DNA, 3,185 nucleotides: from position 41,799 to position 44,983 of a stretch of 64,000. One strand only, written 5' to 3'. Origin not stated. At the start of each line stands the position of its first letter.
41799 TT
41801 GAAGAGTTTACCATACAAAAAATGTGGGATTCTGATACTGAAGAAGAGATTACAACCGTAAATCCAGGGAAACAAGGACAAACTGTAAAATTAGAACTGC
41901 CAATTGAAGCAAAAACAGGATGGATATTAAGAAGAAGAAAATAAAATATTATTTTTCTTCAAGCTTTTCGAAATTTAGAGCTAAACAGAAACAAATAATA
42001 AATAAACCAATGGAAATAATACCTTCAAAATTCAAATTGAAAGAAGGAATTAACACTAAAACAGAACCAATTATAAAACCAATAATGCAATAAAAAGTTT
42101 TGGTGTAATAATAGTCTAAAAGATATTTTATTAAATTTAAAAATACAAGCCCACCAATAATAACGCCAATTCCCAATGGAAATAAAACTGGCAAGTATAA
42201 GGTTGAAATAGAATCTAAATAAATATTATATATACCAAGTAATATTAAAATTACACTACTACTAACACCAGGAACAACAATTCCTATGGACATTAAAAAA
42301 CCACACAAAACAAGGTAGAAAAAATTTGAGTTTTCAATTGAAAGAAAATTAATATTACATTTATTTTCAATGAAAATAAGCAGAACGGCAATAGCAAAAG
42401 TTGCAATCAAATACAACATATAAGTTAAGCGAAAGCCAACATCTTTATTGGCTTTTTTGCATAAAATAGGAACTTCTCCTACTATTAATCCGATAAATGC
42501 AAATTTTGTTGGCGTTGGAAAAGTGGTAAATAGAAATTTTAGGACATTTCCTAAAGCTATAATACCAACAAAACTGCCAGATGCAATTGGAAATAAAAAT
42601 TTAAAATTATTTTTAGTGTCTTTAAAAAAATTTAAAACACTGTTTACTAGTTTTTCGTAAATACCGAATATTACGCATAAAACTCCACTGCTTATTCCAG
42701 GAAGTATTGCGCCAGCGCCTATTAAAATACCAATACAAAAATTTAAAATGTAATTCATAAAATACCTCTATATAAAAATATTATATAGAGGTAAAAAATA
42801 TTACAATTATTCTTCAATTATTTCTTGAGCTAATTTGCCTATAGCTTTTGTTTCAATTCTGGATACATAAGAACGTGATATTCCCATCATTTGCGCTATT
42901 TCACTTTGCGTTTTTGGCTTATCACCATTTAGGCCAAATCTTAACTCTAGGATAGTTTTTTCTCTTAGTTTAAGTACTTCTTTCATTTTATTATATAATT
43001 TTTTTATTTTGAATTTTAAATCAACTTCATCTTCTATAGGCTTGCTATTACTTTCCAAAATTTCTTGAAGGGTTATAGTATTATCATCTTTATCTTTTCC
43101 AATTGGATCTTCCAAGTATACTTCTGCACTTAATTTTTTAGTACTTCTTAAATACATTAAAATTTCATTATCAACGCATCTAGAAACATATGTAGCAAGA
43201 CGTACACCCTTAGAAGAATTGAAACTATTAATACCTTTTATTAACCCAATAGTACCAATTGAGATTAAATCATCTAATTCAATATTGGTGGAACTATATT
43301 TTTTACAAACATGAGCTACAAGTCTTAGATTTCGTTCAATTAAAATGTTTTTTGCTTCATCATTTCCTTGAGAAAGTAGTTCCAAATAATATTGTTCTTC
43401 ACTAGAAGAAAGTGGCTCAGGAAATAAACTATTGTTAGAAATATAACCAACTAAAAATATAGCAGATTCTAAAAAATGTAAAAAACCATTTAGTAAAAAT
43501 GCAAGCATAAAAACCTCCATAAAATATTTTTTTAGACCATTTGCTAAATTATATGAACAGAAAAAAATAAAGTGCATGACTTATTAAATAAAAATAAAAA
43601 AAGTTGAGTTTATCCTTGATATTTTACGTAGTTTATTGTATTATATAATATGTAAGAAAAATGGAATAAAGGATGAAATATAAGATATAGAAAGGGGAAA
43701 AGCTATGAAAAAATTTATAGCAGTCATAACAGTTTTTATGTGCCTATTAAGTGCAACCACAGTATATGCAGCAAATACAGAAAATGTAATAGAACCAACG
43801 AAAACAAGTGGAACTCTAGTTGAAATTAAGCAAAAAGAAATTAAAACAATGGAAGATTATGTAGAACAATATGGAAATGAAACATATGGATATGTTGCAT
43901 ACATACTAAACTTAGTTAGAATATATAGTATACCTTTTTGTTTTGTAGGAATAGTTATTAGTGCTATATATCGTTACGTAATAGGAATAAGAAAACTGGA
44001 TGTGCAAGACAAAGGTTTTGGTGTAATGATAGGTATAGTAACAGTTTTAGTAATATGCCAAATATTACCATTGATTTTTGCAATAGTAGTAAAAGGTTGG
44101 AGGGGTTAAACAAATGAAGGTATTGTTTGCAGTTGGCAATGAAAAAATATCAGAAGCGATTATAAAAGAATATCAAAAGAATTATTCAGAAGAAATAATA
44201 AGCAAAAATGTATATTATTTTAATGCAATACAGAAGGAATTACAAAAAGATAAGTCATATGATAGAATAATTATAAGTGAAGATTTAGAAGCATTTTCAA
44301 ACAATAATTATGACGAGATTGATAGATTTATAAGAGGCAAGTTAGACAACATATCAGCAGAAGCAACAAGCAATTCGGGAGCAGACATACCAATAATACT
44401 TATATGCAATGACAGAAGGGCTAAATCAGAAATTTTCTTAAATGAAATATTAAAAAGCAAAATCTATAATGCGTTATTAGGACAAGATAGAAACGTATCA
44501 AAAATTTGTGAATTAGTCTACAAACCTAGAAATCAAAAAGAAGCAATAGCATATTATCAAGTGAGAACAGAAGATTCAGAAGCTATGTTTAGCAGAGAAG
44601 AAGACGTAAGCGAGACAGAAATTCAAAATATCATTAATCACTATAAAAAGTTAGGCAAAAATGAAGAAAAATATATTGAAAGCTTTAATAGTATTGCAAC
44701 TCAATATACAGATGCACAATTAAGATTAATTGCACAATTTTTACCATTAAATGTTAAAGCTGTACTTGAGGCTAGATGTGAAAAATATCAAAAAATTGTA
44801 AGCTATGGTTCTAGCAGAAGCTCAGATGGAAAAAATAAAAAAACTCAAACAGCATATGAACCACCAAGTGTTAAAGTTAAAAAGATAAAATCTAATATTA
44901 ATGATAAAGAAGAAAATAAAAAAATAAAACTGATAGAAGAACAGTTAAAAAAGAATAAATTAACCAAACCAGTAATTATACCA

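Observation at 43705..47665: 808-aa protein combining a receiver-like N-terminus, AT-hooks, acidic LPGLE repeats and a degenerate MinD/ParA-like domain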

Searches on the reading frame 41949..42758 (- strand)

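Call 3: search_protein_families(library=pfam, proteins=[window:41949-42758:-], max_evalue=0.1)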
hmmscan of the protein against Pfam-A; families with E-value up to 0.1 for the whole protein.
window:41949-42758:- (269 aa): 1 family
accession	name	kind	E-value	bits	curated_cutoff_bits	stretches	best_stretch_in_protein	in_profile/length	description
PF04018.18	VCA0040-like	-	7.1e-40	137.6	26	1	13-238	1-230/246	Undecaprenyl phosphate translocase-like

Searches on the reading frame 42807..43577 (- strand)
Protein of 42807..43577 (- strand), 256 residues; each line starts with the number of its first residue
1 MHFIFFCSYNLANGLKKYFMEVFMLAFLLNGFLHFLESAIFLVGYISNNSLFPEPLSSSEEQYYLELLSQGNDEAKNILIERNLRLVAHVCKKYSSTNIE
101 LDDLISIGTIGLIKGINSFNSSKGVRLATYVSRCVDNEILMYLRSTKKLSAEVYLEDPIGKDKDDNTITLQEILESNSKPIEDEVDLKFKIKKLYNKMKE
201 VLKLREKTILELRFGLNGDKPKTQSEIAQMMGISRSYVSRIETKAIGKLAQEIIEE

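Call 3: search_protein_families(library=pfam, proteins=[window:42807-43577:-], max_evalue=0.1)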
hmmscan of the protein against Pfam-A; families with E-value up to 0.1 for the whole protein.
window:42807-43577:- (256 aa): 13 families
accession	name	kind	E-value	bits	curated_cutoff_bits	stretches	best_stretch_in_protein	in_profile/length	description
PF04542.20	Sigma70_r2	-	2.4e-16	59.7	24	1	79-147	1-69/71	Sigma-70 region 2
PF04545.22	Sigma70_r4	-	2.3e-14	53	24.1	1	201-249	4-48/50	Sigma-70, region 4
PF01381.28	HTH_3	-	3.2e-05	24.3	23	1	223-244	11-32/55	Helix-turn-helix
PF13560.12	HTH_31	-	0.0032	18.2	27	1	222-244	15-37/64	Helix-turn-helix domain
PF12802.13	MarR_2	-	0.0036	17.9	27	1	218-241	18-40/61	MarR family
PF13545.12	HTH_Crp_2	-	0.0077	16.6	27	1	221-241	22-42/70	Crp-like helix-turn-helix domain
PF13384.12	HTH_23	-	0.01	16.1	24.6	1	223-241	19-37/50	Homeodomain-like domain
PF02001.22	DUF134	-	0.011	16.7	27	1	222-255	51-84/98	Protein of unknown function DUF134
PF01978.25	TrmB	-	0.024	14.9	25.6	0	56-78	6-28/68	Sugar-specific transcriptional regulator TrmB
PF01047.28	MarR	-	0.054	13.8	24.6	0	221-241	17-37/59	MarR family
PF13551.12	HTH_29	-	0.063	13.8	28.1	0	223-240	14-31/64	Winged helix-turn helix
PF13412.12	HTH_24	-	0.071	13.1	21.9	0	223-240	19-36/48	Winged helix-turn-helix DNA-binding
PF13518.12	HTH_28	-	0.099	13.2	25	0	223-241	14-32/52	Helix-turn-helix domain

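Call 4: search_protein_families(library=ncbifam, proteins=[window:42807-43577:-], max_evalue=0.1)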
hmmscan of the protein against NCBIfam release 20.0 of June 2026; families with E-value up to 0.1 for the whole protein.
window:42807-43577:- (256 aa): 64 families (the best 25 are shown)
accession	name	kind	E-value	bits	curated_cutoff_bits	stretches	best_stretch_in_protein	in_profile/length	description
NF004471.0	PRK05803.1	subfamily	7.6e-95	316.6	252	1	27-255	4-230/235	RNA polymerase sporulation sigma factor SigK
TIGR02846.1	spore_sigmaK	equivalog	3.4e-94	314.7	298.65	1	35-253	9-226/227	RNA polymerase sporulation sigma factor SigK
NF006158.0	PRK08301.1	equivalog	2.1e-69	233.6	339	1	25-253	10-237/241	RNA polymerase sporulation sigma factor SigE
TIGR02835.1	spore_sigmaE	equivalog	6e-67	225.5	348.6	1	26-254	4-231/234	RNA polymerase sporulation sigma factor SigE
TIGR02997.1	Sig70-cyanoRpoD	subfamily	3.5e-33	115.1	384.5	2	66-131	67-131/298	RNA polymerase sigma factor, RpoD/SigA family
TIGR02980.1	SigBFG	subfamily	1.3e-27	97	234.35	2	73-147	2-76/227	SigB/SigF/SigG family RNA polymerase sigma factor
TIGR02885.1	spore_sigF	equivalog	1.7e-27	96.8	321.45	2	67-147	4-84/231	RNA polymerase sporulation sigma factor SigF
TIGR02394.1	rpoS_proteo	equivalog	3.1e-27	95.8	378.7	2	56-133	28-105/285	RNA polymerase sigma factor RpoS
TIGR02937.1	sigma70-ECF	superfamily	4.3e-27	94.8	42.9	1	75-252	2-164/165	sigma-70 family RNA polymerase sigma factor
NF004052.0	PRK05572.1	subfamily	4.7e-27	95.1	311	2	57-145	15-103/252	SigF/SigG family RNA polymerase sporulation sigma factor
NF006071.0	PRK08215.1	equivalog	1.2e-26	93.9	372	2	56-149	19-112/258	RNA polymerase sporulation sigma factor SigG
NF041931.2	MzaA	equivalog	3.7e-26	92.2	800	2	68-132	469-533/726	MZA anti-phage system associated sigma-70 family RNA polymerase sigma factor MzaA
NF005785.0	PRK07598.1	equivalog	5.4e-26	91.4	554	2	68-131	169-232/415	RNA polymerase sigma factor SigC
NF006666.0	PRK09210.1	equivalog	2.1e-25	89.8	572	2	56-133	114-191/370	RNA polymerase sigma factor RpoD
TIGR02393.1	RpoD_Cterm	equivalog_domain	2.8e-25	89.3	354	2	75-132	1-58/238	RNA polymerase sigma factor RpoD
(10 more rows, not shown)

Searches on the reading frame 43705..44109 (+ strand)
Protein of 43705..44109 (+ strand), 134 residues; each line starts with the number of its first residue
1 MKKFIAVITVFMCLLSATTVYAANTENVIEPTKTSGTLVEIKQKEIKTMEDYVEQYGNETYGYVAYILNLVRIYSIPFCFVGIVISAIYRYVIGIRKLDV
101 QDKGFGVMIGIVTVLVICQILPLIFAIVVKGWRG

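Call 3: search_protein_families(library=pfam, proteins=[window:43705-44109:+], max_evalue=0.1)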
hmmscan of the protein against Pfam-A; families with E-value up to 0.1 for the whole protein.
window:43705-44109:+ (134 aa): 1 family
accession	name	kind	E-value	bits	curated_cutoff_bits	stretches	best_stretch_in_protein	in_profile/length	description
PF02674.22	Colicin_V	-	0.00013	22.4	29.3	1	64-127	58-120/144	Colicin V production protein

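Call 4: search_protein_families(library=ncbifam, proteins=[window:43705-44109:+], max_evalue=0.1)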
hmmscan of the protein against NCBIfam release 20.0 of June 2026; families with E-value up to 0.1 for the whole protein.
window:43705-44109:+ (134 aa): 1 family
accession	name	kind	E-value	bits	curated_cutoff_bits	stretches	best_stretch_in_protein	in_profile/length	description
TIGR02970.1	succ_dehyd_cytB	equivalog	0.069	13.4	52.3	1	59-121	50-108/120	succinate dehydrogenase, cytochrome b556 subunit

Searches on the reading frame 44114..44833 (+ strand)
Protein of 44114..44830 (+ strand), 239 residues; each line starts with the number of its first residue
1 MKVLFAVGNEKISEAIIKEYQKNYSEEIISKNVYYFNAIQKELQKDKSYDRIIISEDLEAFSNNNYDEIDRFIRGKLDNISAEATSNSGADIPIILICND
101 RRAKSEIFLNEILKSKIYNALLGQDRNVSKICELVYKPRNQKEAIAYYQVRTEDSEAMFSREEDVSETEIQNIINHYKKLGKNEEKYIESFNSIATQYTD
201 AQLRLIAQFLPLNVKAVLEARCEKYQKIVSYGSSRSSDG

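Call 20: search_protein_families(library=pfam, proteins=[window:44114-44830:+], max_evalue=10)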
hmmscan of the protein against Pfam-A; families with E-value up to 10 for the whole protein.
window:44114-44830:+ (239 aa): 3 families
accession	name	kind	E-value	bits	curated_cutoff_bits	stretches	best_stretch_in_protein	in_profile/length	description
PF13087.12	AAA_12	-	0.011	15.7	27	1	110-210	31-129/195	AAA domain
PF01416.25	PseudoU_synth_1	-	0.02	15.8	23.3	0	154-215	10-69/108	tRNA pseudouridine synthase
PF00191.25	Annexin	-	7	7.3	25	0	178-208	11-37/66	Annexin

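Call 40: predict_structure(alignment_id=A2)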
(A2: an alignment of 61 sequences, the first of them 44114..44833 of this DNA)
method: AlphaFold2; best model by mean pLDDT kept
length: 240 residues; sequences in the alignment: 61
mean_pLDDT: 89.4   pTM: 0.64
mean pLDDT of the five models: 89.4, 89.3, 88.8, 88.5, 87.6
residues with pLDDT >= 90: 186; 70-90: 30; 50-70: 7; < 50: 17
segments of 3 or more residues with pLDDT < 50: 154-162, 233-240
pLDDT, mean of each block of 10 residues (from residue 1): 97 98 97 97 98 96 89 96 95 97 91 95 97 98 92 49 71 93 94 91 90 93 90 43
secondary structure, 60 per line:
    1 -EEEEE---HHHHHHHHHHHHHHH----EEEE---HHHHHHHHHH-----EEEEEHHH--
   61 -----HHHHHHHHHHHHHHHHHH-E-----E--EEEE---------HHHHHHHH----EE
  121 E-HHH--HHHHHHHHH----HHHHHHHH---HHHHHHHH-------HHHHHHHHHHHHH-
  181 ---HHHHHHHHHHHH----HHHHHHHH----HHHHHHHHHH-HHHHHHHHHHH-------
elements in order: E2-6 H10-24 E29-32 H36-45 E51-55 H66-83 E94-97 H107-114 E119-121 H128-136 H141-148 H152-159 H167-179 H184-195 H200-207 H212-221 H223-233

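Call 88: fold_search(model_id=the predicted structure, library=pdb)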
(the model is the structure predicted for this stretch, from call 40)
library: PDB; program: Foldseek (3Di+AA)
matches with E <= 10: 1284; with E <= 0.001: 12
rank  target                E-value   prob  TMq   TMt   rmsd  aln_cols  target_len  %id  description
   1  7pv7_A                2.6e-04  1.00  0.39  0.20  12.5       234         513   13  Crystal structure of dimeric Porphyromonas gingivalis PorX, a type 9 secretion system response regulator. (released 2022-12-14)
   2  4ldz_B                3.0e-04  1.00  0.37  0.46  18.1       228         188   11  Crystal structure of the full-length response regulator DesR in the active state (released 2014-07-16)
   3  4ldz_A                3.0e-04  1.00  0.36  0.42  16.8       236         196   12  Crystal structure of the full-length response regulator DesR in the active state (released 2014-07-16)
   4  5hev_B                5.1e-04  1.00  0.39  0.44  16.3       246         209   14  Crystal Structure of the beryllofluoride-activated LiaR from Enterococcus faecium (released 2016-11-16)
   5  4n0p_B                6.4e-04  1.00  0.38  0.64   3.8       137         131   10  Crystal structure of a pilus assembly protein CpaE (CC_2943) from Caulobacter crescentus CB15 at 1.75 A resolution (PS (released 2013-11-27)
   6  4n0p_A                7.6e-04  1.00  0.38  0.63   3.6       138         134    9  Crystal structure of a pilus assembly protein CpaE (CC_2943) from Caulobacter crescentus CB15 at 1.75 A resolution (PS (released 2013-11-27)
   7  4n0p_D                8.0e-04  1.00  0.38  0.63   3.8       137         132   10  Crystal structure of a pilus assembly protein CpaE (CC_2943) from Caulobacter crescentus CB15 at 1.75 A resolution (PS (released 2013-11-27)
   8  4n0p_E                8.5e-04  1.00  0.39  0.68   3.6       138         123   10  Crystal structure of a pilus assembly protein CpaE (CC_2943) from Caulobacter crescentus CB15 at 1.75 A resolution (PS (released 2013-11-27)
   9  5xx1_I                8.5e-04  1.00  0.34  0.13   6.6       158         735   15  Crystal structure of Arginine decarboxylase (AdiA) from Salmonella typhimurium (released 2018-05-16)
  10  5xx1_A                9.0e-04  1.00  0.34  0.13   6.6       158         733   15  Crystal structure of Arginine decarboxylase (AdiA) from Salmonella typhimurium (released 2018-05-16)
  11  5xx1_D                9.0e-04  1.00  0.34  0.13   6.6       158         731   15  Crystal structure of Arginine decarboxylase (AdiA) from Salmonella typhimurium (released 2018-05-16)
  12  5xx1_J                9.0e-04  1.00  0.34  0.13   6.6       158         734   15  Crystal structure of Arginine decarboxylase (AdiA) from Salmonella typhimurium (released 2018-05-16)
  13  5xx1_H                1.0e-03  1.00  0.35  0.14   6.6       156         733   14  Crystal structure of Arginine decarboxylase (AdiA) from Salmonella typhimurium (released 2018-05-16)
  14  5xx1_C                1.2e-03  1.00  0.34  0.13   6.6       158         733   15  Crystal structure of Arginine decarboxylase (AdiA) from Salmonella typhimurium (released 2018-05-16)
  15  5o8y_C                1.2e-03  1.00  0.33  0.37  15.4       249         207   12  Conformational dynamism for DNA interaction in Salmonella typhimurium RcsB response regulator. (released 2017-11-15)
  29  4n0p_C                2.1e-03  1.00  0.39  0.65   3.5       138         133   12  Crystal structure of a pilus assembly protein CpaE (CC_2943) from Caulobacter crescentus CB15 at 1.75 A resolution (PS (released 2013-11-27)
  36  4n0p_G                2.6e-03  1.00  0.38  0.64   3.7       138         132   11  Crystal structure of a pilus assembly protein CpaE (CC_2943) from Caulobacter crescentus CB15 at 1.75 A resolution (PS (released 2013-11-27)
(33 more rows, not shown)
